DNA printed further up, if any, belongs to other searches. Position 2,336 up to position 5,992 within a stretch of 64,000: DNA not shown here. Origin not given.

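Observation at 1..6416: Tightly coupled four-gene Rhs operon with no recognisable export tag and no small immunity gene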

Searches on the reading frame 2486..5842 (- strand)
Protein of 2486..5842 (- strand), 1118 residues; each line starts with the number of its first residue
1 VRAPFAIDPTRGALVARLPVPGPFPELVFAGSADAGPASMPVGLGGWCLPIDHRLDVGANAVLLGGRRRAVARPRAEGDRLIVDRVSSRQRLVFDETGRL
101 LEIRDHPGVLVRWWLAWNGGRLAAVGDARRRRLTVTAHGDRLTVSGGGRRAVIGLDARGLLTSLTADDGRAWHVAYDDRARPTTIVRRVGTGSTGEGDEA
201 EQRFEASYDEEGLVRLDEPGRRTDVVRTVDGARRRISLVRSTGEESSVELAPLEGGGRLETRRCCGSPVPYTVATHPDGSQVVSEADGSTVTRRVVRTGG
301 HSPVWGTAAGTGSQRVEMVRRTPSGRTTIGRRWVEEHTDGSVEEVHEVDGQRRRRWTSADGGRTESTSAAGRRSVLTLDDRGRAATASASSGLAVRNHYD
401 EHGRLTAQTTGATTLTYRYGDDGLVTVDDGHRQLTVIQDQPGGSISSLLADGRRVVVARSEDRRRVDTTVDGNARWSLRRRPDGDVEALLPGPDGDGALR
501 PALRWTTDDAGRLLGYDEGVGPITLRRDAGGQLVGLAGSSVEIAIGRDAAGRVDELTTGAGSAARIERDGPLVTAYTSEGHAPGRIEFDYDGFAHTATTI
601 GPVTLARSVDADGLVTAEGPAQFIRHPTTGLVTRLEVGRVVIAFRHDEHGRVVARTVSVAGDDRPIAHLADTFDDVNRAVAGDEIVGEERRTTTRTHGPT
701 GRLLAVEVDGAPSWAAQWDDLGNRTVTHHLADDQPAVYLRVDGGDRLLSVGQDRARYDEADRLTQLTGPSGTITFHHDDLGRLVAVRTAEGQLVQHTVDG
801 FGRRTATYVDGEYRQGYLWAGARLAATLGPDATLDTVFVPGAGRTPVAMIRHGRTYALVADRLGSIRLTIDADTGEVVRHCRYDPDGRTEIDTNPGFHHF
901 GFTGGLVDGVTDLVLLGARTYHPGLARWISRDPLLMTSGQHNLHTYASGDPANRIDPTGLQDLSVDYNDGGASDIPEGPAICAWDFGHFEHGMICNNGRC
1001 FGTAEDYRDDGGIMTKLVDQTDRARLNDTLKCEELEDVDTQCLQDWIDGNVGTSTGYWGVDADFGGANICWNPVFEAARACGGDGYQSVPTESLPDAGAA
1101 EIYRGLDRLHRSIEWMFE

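Call 5: search_protein_families(library=pfam, proteins=[window:2486-5842:-], max_evalue=0.1)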
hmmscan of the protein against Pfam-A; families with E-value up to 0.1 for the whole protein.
window:2486-5842:- (1118 aa): 2 families
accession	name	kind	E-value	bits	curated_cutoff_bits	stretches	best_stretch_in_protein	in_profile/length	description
PF05593.20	RHS_repeat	-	1.2e-11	45.1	22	3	757-792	1-37/38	RHS Repeat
PF25023.1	TEN_YD-shell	-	3.2e-07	29.3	50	1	700-933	633-867/909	Teneurin YD-shell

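Call 6: search_protein_families(library=ncbifam, proteins=[window:2486-5842:-], max_evalue=0.1)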
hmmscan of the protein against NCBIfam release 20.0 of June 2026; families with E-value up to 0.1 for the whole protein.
window:2486-5842:- (1118 aa): 2 families
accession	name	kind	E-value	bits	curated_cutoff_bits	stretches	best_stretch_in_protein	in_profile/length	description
TIGR03696.1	Rhs_assc_core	domain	4.6e-15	55.9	32.5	1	883-960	1-76/76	RHS repeat-associated core domain-containing protein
TIGR01643.1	YD_repeat_2x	repeat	9.4e-10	38.6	15.8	3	757-795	1-40/42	YD repeat-containing protein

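Call 7: search_solved_structures(query=window:2486-5842:-, max_evalue=0.01)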
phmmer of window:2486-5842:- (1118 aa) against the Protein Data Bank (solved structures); distinct sequences matched with E-value up to 0.01: 27.
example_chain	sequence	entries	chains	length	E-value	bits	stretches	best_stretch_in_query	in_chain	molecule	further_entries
9pt5_A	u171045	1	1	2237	2.8e-35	124.6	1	67-964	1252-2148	Teneurin-like protein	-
9ifo_A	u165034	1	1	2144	1.8e-34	121.9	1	67-960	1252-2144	Teneurin-Like Protein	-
8h8a_A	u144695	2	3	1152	9.7e-16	59.8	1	744-959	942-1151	Putative Rhs-family protein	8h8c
7bam_A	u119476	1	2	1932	2.6e-15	58.4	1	564-935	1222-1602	Teneurin-4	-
7ban_A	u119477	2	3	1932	2.6e-15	58.4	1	564-935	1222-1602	Teneurin-4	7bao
6vhh_A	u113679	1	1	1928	3.7e-15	57.9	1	537-951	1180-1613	Teneurin-2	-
6cmx_A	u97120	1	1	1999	4.1e-15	57.7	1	537-951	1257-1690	Teneurin-2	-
9g42_A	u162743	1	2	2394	9.9e-15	56.5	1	559-936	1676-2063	Teneurin transmembrane protein 2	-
9g41_A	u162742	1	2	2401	1e-14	56.5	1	559-936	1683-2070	Teneurin transmembrane protein 2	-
9g2h_A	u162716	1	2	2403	1e-14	56.5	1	559-936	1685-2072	Teneurin transmembrane protein 2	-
9g2f_A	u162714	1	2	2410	1e-14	56.5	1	559-936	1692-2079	Teneurin transmembrane protein 2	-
8h8b_A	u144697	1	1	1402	1.7e-14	55.7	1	744-960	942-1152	Putative Rhs-family protein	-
6ske_A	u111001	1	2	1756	2.6e-14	55.1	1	556-951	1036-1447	Teneurin-2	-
6ska_A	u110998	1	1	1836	3e-14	54.9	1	556-951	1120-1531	Teneurin-2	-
6fb3_A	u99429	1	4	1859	3.1e-14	54.8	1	556-951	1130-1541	Teneurin-2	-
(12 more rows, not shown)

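Call 10: find_encoding_contigs(protein=window:2486-5842:-, flank=10000, max_places=6)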
Protein window:2486-5842:- (1118 aa): no gene with exactly this product is on record in the collection.

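Call 13: find_homologous_proteins(query=window:2486-5842:-, max_evalue=1e-10)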
Query window:2486-5842:- (1118 aa): 32 proteins with E <= 1e-10 among 8000 candidates.
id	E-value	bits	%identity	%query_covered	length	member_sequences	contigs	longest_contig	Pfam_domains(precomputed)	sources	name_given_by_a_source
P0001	0.0e+0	2518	100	100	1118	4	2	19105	PF05593.20,PF25023.2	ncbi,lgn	ncbi:MAG: RHS repeat-associated core domain-containing protein [Actinomycetota bacterium]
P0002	0.0e+0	1387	60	98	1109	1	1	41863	PF05593.20,PF25023.2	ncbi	-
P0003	5.5e-65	238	30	82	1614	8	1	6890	PF05593.20,PF25023.2,PF00094.31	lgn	-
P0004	3.3e-51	192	29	79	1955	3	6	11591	PF25020.2,PF05593.20,PF24684.2,PF25023.2,PF13620.13,PF01436.28,PF25021.2,PF06739.18,PF08450.19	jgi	jgi:RHS repeat-associated protein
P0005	1.4e-49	187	30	74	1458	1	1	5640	PF05593.20,PF24684.2,PF25023.2,PF01436.28,PF25021.2,PF08450.19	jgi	jgi:RHS repeat-associated protein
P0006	4.0e-49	185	29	76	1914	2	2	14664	PF24329.2,PF25020.2,PF05593.20,PF23500.2,PF24684.2,PF25023.2,PF13620.13,PF01436.28,PF25021.2,PF08450.19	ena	-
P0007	3.7e-47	179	29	82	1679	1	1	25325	PF05593.20,PF25023.2,PF00094.31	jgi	jgi:RHS repeat-associated protein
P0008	2.3e-45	173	26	82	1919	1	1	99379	PF24329.2,PF25020.2,PF05593.20,PF23500.2,PF24684.2,PF25023.2,PF13620.13,PF01436.28,PF25021.2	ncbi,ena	-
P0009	2.4e-43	166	27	80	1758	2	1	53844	PF05593.20,PF23500.2,PF20067.6,PF24684.2,PF25023.2,PF01436.28,PF25021.2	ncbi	ncbi:RHS repeat-associated core domain-containing protein [Myxococcus sp. 1LA]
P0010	1.6e-42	163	27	80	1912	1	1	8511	PF24329.2,PF25020.2,PF05593.20,PF23500.2,PF13449.13,PF24684.2,PF25023.2,PF13620.13,PF01436.28,PF25021.2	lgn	-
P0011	1.6e-40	157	28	82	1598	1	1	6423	PF05593.20,PF25023.2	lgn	-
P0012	3.0e-37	146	28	82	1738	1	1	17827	PF05593.20,PF25023.2,PF00094.31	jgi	jgi:RHS repeat-associated protein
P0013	8.0e-35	138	27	72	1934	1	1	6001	PF24329.2,PF25020.2,PF05593.20,PF24684.2,PF25023.2,PF13620.13,PF01436.28,PF25021.2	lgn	-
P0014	3.0e-33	133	29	82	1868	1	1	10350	PF05593.20,PF25023.2,PF00094.31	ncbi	-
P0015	6.1e-32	128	28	83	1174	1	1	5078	PF05593.20,PF25023.2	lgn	-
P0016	3.3e-31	126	29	82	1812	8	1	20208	PF05593.20,PF25023.2,PF00094.31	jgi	jgi:RHS repeat-associated protein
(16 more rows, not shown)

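Call 14: find_encoding_contigs(protein=P0002, flank=10000, max_places=4)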
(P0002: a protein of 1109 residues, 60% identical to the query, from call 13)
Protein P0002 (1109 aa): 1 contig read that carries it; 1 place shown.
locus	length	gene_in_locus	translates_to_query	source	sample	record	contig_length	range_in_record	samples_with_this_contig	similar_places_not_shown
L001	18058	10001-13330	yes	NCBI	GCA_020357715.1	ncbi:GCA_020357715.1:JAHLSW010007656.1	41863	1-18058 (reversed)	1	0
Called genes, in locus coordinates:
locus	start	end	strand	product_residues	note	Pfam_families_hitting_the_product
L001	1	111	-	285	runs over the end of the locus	PF12844:HTH_19 (faint), PF13560:HTH_31 (weak), PF19054:DUF5753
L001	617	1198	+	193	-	PF13384:HTH_23 (faint), PF08281:Sigma70_r4_2, PF00196:GerE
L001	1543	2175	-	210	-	-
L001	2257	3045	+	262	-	PF20434:BD-FAE, PF00326:Peptidase_S9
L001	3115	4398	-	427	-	PF00089:Trypsin, PF13365:Trypsin_2, PF00595:PDZ, PF13180:PDZ_2, PF17820:PDZ_6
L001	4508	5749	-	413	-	PF02771:Acyl-CoA_dh_N, PF02770:Acyl-CoA_dh_M, PF00441:Acyl-CoA_dh_1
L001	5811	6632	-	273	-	PF02585:PIG-L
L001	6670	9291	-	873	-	PF13191:AAA_16, PF13401:AAA_22 (weak), PF00196:GerE (weak)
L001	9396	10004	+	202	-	-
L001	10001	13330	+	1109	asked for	PF25023:TEN_YD-shell, PF05593:RHS_repeat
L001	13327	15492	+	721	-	PF00094:VWD, PF06534:RGM_C (faint), PF13360:PQQ_2 (weak)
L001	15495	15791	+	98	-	-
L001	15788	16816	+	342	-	PF13367:PrsW-protease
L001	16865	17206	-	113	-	PF04828:GFA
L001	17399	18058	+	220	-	?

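Call 16: search_protein_families(library=pfam, proteins=[P0003, P0007, P0012, P0014, P0016], max_evalue=0.01)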
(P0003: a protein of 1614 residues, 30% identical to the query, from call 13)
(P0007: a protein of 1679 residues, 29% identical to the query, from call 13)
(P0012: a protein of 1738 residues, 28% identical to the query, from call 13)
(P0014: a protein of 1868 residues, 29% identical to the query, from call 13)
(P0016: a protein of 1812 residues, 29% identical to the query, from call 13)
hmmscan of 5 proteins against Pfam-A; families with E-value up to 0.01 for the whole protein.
P0003 (1614 aa): 3 families
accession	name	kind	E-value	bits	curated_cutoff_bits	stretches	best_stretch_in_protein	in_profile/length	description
PF05593.20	RHS_repeat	-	8.4e-24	83.9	22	3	784-819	1-37/38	RHS Repeat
PF25023.1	TEN_YD-shell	-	2.8e-14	52.6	50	1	765-981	670-893/909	Teneurin YD-shell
PF00094.30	VWD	-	4.3e-09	37.3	22.9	1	1107-1249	4-145/156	von Willebrand factor type D domain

P0007 (1679 aa): 3 families
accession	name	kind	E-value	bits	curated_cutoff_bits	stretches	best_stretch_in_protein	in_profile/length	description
PF05593.20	RHS_repeat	-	1.1e-44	150.5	22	5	244-277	5-38/38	RHS Repeat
PF25023.1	TEN_YD-shell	-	5.2e-31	108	50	2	744-1009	620-893/909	Teneurin YD-shell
PF00094.30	VWD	-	1.7e-08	35.4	22.9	1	1104-1258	4-156/156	von Willebrand factor type D domain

P0012 (1738 aa): 3 families
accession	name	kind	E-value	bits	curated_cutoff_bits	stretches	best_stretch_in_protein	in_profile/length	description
PF05593.20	RHS_repeat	-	3.8e-24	85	22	2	257-292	2-37/38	RHS Repeat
PF25023.1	TEN_YD-shell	-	2.7e-21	75.8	50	2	722-1002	580-866/909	Teneurin YD-shell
PF00094.30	VWD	-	2.5e-09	38.1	22.9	1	1167-1321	3-155/156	von Willebrand factor type D domain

P0014 (1868 aa): 4 families
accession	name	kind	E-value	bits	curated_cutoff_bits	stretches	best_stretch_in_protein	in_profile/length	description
PF25023.1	TEN_YD-shell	-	2e-28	99.4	50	1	736-992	605-866/909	Teneurin YD-shell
PF05593.20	RHS_repeat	-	5.3e-25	87.7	22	5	760-796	1-38/38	RHS Repeat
PF00094.30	VWD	-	2e-09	38.4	22.9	1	1190-1350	3-156/156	von Willebrand factor type D domain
PF06534.19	RGM_C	-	0.0025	17.4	27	1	1410-1453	187-230/237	Repulsive guidance molecule (RGM) C-terminal domain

P0016 (1812 aa): 4 families
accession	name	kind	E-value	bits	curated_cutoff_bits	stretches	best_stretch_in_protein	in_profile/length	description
PF25023.1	TEN_YD-shell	-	1.3e-27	96.7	50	1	153-988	18-866/909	Teneurin YD-shell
PF05593.20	RHS_repeat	-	2.1e-11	44.4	22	2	758-794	1-37/38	RHS Repeat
PF00094.30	VWD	-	2e-09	38.4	22.9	1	1141-1294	4-155/156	von Willebrand factor type D domain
PF03527.20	RHS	-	0.0034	17.6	27.9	0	917-948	5-36/38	RHS protein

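Call 24: find_encoding_contigs(protein=P0007, flank=10000, max_places=3)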
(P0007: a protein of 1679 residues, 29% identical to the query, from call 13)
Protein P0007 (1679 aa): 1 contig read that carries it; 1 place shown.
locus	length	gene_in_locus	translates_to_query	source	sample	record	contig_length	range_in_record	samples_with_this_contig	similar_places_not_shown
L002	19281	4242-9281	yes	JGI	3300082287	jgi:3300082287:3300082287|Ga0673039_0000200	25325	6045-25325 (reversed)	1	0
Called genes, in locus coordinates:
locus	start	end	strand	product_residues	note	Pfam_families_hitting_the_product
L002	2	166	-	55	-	?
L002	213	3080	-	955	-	PF13191:AAA_16, PF13401:AAA_22 (weak), PF13424:TPR_12 (weak), PF00196:GerE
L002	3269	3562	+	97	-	PF14026:SCO4226-like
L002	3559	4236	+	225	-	PF12079:DUF3558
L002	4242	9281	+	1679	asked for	PF25023:TEN_YD-shell, PF05593:RHS_repeat, PF00094:VWD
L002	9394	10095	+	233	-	PF01206:TusA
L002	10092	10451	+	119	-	PF02635:DsrE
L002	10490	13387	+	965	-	PF13191:AAA_16, PF07719:TPR_2 (faint), PF00196:GerE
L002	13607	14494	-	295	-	-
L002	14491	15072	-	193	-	PF07638:Sigma70_ECF, PF04542:Sigma70_r2, PF08281:Sigma70_r4_2, PF04545:Sigma70_r4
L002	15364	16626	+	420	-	PF06792:UPF0261, PF23189:UPF0261_C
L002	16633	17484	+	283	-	PF09370:PEP_hydrolase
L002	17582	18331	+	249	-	PF04029:2-ph_phosp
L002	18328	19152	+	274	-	PF13350:Y_phosphatase3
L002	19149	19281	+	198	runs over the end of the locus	PF09719:C_GCAxxG_C_C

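Call 25: find_encoding_contigs(protein=P0016, flank=10000, max_places=3)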
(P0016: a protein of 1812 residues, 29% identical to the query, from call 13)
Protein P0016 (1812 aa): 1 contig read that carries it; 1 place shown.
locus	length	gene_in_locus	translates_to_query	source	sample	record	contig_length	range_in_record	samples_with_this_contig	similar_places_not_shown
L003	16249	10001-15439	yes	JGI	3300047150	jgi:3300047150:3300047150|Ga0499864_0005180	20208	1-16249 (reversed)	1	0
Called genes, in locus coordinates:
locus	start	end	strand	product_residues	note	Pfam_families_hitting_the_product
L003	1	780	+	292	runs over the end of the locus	PF00005:ABC_tran, PF13304:AAA_21 (faint), PF13401:AAA_22 (faint)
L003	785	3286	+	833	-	PF12704:MacB_PCD, PF02687:FtsX, PF12704:MacB_PCD, PF02687:FtsX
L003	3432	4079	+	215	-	PF02632:BioY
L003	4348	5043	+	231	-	PF09995:MPAB_Lcp_cat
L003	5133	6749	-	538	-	PF01433:Peptidase_M1 (faint)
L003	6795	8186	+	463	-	PF01565:FAD_binding_4, PF02913:FAD-oxidase_C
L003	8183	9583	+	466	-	PF01565:FAD_binding_4, PF02913:FAD-oxidase_C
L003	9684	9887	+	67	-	-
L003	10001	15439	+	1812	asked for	PF05593:RHS_repeat (faint), PF25023:TEN_YD-shell, PF00094:VWD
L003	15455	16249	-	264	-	?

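Call 26: find_encoding_contigs(protein=P0012, flank=10000, max_places=3)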
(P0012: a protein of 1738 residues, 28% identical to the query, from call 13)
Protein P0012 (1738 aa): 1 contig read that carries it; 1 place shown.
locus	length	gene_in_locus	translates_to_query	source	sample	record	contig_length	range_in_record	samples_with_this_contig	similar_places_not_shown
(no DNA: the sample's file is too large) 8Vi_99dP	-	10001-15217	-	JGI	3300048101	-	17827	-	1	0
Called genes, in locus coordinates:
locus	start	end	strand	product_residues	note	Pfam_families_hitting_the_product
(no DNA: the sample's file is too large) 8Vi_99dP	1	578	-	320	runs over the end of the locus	-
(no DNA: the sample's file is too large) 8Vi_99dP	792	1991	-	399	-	PF01266:DAO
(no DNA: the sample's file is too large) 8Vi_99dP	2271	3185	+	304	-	-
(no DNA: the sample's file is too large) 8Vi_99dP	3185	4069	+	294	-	PF00005:ABC_tran, PF13304:AAA_21 (faint)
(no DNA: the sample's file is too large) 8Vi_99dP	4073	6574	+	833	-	PF12704:MacB_PCD, PF02687:FtsX, PF12704:MacB_PCD, PF02687:FtsX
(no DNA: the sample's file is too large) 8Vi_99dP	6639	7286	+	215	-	PF02632:BioY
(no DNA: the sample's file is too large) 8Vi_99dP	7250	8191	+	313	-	PF09995:MPAB_Lcp_cat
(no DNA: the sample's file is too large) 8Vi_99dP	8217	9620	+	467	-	PF01565:FAD_binding_4, PF02913:FAD-oxidase_C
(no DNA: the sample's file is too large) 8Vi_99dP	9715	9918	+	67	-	-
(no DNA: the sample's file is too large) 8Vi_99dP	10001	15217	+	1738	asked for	PF25023:TEN_YD-shell, PF05593:RHS_repeat (weak), PF25023:TEN_YD-shell, PF00094:VWD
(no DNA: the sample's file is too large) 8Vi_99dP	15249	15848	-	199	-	?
